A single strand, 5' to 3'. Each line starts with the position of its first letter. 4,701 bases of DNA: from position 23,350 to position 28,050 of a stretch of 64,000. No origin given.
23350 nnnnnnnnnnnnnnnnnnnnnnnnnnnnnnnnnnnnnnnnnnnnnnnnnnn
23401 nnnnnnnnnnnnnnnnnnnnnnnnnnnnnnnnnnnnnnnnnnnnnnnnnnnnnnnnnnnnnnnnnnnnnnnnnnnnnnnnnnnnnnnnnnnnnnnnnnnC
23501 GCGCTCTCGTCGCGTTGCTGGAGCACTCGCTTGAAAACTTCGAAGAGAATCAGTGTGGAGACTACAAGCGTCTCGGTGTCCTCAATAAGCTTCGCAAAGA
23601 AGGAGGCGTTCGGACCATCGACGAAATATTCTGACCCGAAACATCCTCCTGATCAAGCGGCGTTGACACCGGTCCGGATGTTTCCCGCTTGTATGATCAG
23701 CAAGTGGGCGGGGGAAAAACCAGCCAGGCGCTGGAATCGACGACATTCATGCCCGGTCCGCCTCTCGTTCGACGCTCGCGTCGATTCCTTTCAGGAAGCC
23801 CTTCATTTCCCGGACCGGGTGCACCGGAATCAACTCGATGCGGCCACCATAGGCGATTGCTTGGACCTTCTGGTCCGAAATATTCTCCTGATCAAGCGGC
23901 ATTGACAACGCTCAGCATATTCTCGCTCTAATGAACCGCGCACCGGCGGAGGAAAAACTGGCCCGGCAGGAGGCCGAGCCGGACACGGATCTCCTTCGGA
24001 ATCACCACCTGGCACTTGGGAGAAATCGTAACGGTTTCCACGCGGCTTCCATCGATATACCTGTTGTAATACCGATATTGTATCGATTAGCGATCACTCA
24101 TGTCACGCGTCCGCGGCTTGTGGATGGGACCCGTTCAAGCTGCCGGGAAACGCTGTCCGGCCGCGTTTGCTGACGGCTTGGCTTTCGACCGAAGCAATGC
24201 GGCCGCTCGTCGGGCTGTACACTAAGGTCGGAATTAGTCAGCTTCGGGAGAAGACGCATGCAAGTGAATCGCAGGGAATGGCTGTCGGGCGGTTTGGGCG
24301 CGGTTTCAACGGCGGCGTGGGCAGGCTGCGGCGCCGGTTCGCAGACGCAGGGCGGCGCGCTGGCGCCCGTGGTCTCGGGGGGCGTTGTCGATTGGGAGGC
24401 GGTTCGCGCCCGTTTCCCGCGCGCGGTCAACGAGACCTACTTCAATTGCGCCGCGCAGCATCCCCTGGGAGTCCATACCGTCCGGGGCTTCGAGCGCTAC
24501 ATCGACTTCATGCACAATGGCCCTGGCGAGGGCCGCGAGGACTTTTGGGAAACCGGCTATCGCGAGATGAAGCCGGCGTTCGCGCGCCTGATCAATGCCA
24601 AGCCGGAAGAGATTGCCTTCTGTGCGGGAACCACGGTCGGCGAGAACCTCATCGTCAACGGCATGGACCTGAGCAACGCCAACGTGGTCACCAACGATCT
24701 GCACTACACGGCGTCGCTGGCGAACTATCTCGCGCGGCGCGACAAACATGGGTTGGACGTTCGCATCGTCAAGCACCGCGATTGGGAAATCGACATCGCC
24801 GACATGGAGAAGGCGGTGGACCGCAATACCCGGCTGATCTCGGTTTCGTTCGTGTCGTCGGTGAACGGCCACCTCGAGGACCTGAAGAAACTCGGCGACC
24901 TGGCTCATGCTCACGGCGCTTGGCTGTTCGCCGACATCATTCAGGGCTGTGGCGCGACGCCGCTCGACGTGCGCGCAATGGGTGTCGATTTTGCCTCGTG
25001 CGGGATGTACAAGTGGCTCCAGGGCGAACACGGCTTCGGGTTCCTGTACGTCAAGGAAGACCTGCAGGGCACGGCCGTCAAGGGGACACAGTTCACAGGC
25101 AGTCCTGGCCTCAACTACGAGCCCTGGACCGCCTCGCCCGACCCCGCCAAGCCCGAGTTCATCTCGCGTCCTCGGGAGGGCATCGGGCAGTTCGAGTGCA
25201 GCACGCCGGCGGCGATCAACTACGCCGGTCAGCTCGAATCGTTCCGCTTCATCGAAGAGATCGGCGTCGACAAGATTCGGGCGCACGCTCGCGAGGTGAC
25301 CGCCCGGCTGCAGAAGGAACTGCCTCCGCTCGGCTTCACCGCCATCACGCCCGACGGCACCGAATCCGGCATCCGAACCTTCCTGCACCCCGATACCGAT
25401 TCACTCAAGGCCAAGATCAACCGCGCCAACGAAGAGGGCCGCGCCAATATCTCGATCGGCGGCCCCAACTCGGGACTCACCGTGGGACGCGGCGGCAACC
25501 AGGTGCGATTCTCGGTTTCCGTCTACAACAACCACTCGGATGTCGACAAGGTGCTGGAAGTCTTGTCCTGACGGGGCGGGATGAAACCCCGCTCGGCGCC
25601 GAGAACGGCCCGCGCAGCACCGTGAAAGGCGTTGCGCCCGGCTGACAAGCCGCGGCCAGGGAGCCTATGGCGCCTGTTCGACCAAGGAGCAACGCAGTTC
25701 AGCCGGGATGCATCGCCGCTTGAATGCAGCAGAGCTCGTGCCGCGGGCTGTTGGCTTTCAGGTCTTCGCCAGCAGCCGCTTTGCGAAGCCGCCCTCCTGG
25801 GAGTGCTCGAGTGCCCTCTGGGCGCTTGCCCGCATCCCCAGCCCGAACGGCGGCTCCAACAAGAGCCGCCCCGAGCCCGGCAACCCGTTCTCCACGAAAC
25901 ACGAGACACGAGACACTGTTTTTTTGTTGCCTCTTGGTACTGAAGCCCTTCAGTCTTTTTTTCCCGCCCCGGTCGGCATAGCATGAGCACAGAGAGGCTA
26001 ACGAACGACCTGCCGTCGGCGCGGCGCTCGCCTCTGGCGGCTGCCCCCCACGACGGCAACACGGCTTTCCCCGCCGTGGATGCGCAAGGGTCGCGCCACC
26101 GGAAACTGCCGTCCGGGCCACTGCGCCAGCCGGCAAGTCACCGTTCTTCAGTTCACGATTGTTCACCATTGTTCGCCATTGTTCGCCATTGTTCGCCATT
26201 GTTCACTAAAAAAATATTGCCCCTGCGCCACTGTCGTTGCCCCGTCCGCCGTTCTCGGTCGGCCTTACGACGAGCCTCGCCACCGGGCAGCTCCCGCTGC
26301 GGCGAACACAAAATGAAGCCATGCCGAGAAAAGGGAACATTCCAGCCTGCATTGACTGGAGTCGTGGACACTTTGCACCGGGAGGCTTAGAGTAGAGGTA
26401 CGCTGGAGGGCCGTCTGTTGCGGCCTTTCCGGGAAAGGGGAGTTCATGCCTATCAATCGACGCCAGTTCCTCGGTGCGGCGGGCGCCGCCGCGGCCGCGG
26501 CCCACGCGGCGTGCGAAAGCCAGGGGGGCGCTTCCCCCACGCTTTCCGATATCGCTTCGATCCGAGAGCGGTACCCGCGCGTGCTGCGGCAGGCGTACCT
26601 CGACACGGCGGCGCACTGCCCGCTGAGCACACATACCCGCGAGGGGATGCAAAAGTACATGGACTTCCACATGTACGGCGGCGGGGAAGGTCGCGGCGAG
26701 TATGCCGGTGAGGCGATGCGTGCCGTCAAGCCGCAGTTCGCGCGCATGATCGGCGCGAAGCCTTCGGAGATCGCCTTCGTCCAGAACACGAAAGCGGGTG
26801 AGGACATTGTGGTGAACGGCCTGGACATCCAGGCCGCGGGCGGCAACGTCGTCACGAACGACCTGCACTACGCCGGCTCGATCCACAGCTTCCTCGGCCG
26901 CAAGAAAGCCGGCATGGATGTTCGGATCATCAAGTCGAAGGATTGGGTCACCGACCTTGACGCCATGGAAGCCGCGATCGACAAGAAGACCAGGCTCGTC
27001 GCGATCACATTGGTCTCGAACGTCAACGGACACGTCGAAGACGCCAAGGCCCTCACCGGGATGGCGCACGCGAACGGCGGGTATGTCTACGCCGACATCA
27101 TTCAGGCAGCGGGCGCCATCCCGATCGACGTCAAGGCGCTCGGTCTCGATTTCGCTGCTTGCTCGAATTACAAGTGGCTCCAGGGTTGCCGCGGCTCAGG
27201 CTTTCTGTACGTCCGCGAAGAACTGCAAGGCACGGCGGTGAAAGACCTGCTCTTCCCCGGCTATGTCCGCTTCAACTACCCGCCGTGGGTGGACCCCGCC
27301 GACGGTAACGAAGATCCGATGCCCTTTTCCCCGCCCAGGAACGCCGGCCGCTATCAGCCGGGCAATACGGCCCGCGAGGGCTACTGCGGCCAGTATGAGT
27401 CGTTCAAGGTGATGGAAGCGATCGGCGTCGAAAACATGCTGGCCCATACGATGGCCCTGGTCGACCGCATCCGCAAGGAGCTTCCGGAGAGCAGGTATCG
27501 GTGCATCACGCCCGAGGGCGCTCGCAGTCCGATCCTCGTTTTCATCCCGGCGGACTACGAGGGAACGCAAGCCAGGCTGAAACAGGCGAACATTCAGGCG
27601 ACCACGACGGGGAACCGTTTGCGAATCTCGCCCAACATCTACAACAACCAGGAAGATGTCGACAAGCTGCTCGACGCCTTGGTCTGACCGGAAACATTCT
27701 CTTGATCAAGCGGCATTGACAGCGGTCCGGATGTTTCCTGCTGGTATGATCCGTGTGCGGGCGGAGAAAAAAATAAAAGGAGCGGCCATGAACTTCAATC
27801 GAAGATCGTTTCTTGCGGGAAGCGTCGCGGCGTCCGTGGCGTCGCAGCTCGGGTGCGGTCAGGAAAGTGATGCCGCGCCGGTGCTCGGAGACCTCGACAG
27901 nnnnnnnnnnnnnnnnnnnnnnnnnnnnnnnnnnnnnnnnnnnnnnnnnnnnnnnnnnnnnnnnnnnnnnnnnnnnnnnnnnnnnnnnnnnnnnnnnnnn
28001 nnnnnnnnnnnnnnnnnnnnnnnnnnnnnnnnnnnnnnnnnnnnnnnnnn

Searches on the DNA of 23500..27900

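Call 66: search_rna_families(source=window, start=23500, end=27900, threshold=evalue, max_evalue=5)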
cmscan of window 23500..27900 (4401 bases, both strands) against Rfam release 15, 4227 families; matches with E-value up to 5: 0.
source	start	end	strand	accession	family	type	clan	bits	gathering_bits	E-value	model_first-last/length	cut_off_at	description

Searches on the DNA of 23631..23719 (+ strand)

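Call 30: build_rna_model(alignment_id=A3, structure=none)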
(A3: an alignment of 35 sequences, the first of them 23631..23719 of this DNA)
Model R1 built from alignment A3 (35 sequences, 90 columns); structure: none (sequence only).
model positions 89; base pairs 0; branch points 0; effective number of sequences 2.92; information 0.639 bits per position. No base pairs: searches with it score sequence only.

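Call 31: search_with_rna_model(model_id=R1, sources=[window, L001, L003, L004, L005, L006, L008, L009, L010, L011, L013, L015, L016, L018, L019, L020, L021, L022, L024, L025, L026, L027, L028, L029, L030, L031, L032, L033, L038, L039, L041, L042], max_evalue=1)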
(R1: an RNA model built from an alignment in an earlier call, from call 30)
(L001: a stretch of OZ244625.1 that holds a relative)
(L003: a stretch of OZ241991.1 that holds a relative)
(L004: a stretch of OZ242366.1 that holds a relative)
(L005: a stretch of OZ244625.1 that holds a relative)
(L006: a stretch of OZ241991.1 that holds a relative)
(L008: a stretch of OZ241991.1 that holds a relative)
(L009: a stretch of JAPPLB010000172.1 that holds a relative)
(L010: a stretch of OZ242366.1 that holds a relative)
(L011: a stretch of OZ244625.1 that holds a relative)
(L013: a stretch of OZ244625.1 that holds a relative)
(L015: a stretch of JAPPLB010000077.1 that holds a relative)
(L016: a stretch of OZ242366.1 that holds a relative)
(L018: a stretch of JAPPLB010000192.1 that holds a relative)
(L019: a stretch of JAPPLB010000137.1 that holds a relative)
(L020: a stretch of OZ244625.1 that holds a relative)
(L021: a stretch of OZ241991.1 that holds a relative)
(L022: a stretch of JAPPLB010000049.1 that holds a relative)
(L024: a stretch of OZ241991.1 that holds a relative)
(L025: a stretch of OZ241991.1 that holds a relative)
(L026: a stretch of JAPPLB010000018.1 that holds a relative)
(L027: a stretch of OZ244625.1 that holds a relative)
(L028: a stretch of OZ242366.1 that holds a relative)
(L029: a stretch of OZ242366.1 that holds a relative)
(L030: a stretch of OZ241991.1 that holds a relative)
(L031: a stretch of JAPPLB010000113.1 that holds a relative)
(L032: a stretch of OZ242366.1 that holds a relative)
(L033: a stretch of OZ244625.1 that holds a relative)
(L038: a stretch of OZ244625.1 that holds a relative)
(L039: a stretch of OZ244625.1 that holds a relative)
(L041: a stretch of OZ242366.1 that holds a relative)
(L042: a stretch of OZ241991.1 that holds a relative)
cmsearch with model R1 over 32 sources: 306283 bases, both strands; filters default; matches with E-value up to 1: 46.
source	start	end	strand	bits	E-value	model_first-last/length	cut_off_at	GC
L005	1708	1795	-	102.2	3.1e-30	1-88/89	-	0.57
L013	1003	1090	+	101.8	4.1e-30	1-88/89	-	0.56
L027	7001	7088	-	101.8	4.1e-30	1-88/89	-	0.56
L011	7426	7513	-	100.7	9.5e-30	1-88/89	-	0.55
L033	4291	4378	-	100.7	9.6e-30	1-88/89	-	0.55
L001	1335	1422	+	99.3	2.6e-29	1-88/89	-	0.53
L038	4150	4237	+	99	3.1e-29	1-88/89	-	0.53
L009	6968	7054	+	98.6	4.2e-29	2-88/89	-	0.57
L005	3406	3492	-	96.3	2.2e-28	1-87/89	-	0.57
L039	172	259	-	95.9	2.9e-28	1-88/89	-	0.6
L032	1817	1904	+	94.5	7.7e-28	1-88/89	-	0.53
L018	7037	7124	+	94.3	9.4e-28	1-88/89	-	0.52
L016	4298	4385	-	93.9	1.2e-27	1-88/89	-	0.58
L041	1775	1862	+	93.8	1.3e-27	1-88/89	-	0.56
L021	5197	5284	+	93.7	1.4e-27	1-88/89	-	0.56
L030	4434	4520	-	91.9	5.1e-27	2-88/89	-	0.56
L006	7102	7189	+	91.5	7e-27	1-88/89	-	0.5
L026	394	480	-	91.2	8.2e-27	1-87/89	-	0.57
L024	740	827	+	91.1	9e-27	1-88/89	-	0.55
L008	1157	1242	-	91.1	9.2e-27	2-87/89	-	0.53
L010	1573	1660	-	90.4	1.5e-26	1-88/89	-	0.57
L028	43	130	-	90.4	1.5e-26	1-88/89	-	0.61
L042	4572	4658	+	90.3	1.6e-26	2-88/89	-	0.57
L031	4660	4747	-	89.5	2.9e-26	1-88/89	-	0.55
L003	812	899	-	89.2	3.7e-26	1-88/89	-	0.55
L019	944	1030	+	88.4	6.3e-26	1-87/89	-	0.53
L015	6736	6823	-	87.8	9.6e-26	1-88/89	-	0.57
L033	866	950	-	86.1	3.4e-25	3-88/89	-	0.54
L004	3618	3705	-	85.7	4.6e-25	1-88/89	-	0.53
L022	5224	5311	-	85.7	4.6e-25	1-88/89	-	0.53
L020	7825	7910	+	85.5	5e-25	2-88/89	-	0.53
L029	5628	5715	+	84.3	1.2e-24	1-88/89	-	0.57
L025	5630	5712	+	80.8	1.5e-23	1-83/89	-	0.6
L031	4749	4837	-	79.2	4.9e-23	1-88/89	-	0.55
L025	2065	2147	+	76.7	2.9e-22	1-83/89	-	0.59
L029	5539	5626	+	74.5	1.4e-21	1-88/89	-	0.57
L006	3080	3167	+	72.4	6.3e-21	1-88/89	-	0.51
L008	7519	7580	-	61.5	1.6e-17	27-88/89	-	0.56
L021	7765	7846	+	36.3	1.2e-09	1-84/89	-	0.6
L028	7001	7045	-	27.3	7.5e-07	1-45/89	-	0.53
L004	4228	4292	+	15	0.0051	24-67/89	-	0.62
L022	5834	5898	+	15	0.0051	24-67/89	-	0.62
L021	7880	7909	+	14.8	0.0058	59-88/89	-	0.5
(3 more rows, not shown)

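Call 71: search_with_rna_model(model_id=R1, sources=[window, L001, L003, L004, L005, L006, L008, L009, L010, L011, L013, L015, L016, L018, L019, L020, L021, L022, L024, L025, L026, L027, L028, L029, L030, L031, L032, L033, L038, L039, L041, L042, L044, L045, L046, L047, L049, L050, L051], max_evalue=1e-12, make_alignment=true)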
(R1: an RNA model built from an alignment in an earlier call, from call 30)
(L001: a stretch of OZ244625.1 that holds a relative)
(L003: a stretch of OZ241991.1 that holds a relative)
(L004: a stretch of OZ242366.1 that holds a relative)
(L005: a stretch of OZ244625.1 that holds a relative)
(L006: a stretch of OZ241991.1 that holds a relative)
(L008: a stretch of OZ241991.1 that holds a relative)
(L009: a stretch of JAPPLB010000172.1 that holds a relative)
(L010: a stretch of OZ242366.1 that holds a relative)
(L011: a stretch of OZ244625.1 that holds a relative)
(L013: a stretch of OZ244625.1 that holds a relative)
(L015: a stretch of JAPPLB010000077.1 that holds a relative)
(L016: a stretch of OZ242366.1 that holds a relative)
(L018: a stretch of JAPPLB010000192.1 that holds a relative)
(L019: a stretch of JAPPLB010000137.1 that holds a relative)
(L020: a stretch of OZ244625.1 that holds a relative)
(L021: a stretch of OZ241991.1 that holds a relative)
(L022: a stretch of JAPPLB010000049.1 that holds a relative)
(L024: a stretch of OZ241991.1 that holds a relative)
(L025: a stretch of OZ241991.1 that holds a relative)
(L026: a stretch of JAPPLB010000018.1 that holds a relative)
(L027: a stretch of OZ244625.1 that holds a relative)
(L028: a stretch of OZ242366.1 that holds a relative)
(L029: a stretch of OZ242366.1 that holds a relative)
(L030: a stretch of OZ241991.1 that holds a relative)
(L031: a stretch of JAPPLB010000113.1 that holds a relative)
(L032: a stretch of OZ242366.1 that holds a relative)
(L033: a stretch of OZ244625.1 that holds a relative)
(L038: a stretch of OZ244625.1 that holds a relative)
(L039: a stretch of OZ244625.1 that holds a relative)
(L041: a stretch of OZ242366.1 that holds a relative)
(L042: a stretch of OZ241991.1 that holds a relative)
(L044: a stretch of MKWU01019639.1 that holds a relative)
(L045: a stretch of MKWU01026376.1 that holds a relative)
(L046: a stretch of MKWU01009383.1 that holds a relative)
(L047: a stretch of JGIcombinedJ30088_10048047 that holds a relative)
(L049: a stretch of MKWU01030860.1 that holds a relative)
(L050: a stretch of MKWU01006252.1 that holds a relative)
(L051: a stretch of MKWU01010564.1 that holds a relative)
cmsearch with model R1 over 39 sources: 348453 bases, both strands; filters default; matches with E-value up to 1e-12: 50.
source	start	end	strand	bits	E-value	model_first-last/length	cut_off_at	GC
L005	1708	1795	-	102.2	3.5e-30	1-88/89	-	0.57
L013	1003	1090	+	101.8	4.7e-30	1-88/89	-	0.56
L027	7001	7088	-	101.8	4.7e-30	1-88/89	-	0.56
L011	7426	7513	-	100.7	1.1e-29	1-88/89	-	0.55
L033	4291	4378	-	100.7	1.1e-29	1-88/89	-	0.55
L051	236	323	+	100.6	1.1e-29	1-88/89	-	0.58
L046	3775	3862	+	100.3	1.4e-29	1-88/89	-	0.58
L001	1335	1422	+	99.3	3e-29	1-88/89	-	0.53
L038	4150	4237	+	99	3.5e-29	1-88/89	-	0.53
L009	6968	7054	+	98.6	4.8e-29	2-88/89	-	0.57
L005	3406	3492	-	96.3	2.5e-28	1-87/89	-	0.57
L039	172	259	-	95.9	3.3e-28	1-88/89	-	0.6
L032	1817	1904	+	94.5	8.7e-28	1-88/89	-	0.53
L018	7037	7124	+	94.3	1.1e-27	1-88/89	-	0.52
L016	4298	4385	-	93.9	1.4e-27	1-88/89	-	0.58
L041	1775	1862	+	93.8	1.5e-27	1-88/89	-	0.56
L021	5197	5284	+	93.7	1.5e-27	1-88/89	-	0.56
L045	507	594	-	93.5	1.9e-27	1-88/89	-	0.51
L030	4434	4520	-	91.9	5.8e-27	2-88/89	-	0.56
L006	7102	7189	+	91.5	7.9e-27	1-88/89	-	0.5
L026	394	480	-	91.2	9.4e-27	1-87/89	-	0.57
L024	740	827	+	91.1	1e-26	1-88/89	-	0.55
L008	1157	1242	-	91.1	1e-26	2-87/89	-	0.53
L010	1573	1660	-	90.4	1.7e-26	1-88/89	-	0.57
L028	43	130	-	90.4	1.8e-26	1-88/89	-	0.61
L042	4572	4658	+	90.3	1.9e-26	2-88/89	-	0.57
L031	4660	4747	-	89.5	3.3e-26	1-88/89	-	0.55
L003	812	899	-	89.2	4.2e-26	1-88/89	-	0.55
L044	509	598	-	88.5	6.6e-26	2-85/89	-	0.61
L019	944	1030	+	88.4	7.2e-26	1-87/89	-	0.53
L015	6736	6823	-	87.8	1.1e-25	1-88/89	-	0.57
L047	900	991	+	87.7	1.2e-25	1-88/89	-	0.53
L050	1484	1570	-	86.4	3.1e-25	1-87/89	-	0.57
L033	866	950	-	86.1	3.9e-25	3-88/89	-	0.54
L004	3618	3705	-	85.7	5.2e-25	1-88/89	-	0.53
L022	5224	5311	-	85.7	5.2e-25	1-88/89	-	0.53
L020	7825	7910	+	85.5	5.7e-25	2-88/89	-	0.53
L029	5628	5715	+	84.3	1.4e-24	1-88/89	-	0.57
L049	1409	1490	+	84.3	1.4e-24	1-82/89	-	0.57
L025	5630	5712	+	80.8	1.7e-23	1-83/89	-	0.6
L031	4749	4837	-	79.2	5.5e-23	1-88/89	-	0.55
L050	11809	11896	-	77.6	1.7e-22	1-88/89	-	0.53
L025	2065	2147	+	76.7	3.3e-22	1-83/89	-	0.59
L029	5539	5626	+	74.5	1.6e-21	1-88/89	-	0.57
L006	3080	3167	+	72.4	7.2e-21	1-88/89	-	0.51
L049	1785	1870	+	66.9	3.6e-19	3-87/89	-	0.57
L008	7519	7580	-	61.5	1.8e-17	27-88/89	-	0.56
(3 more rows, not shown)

Alignment A5: 50 matches aligned to the model, 98 columns, each read 5' to 3' on its own strand. The model has no base pairs, so no structure is stored with it.
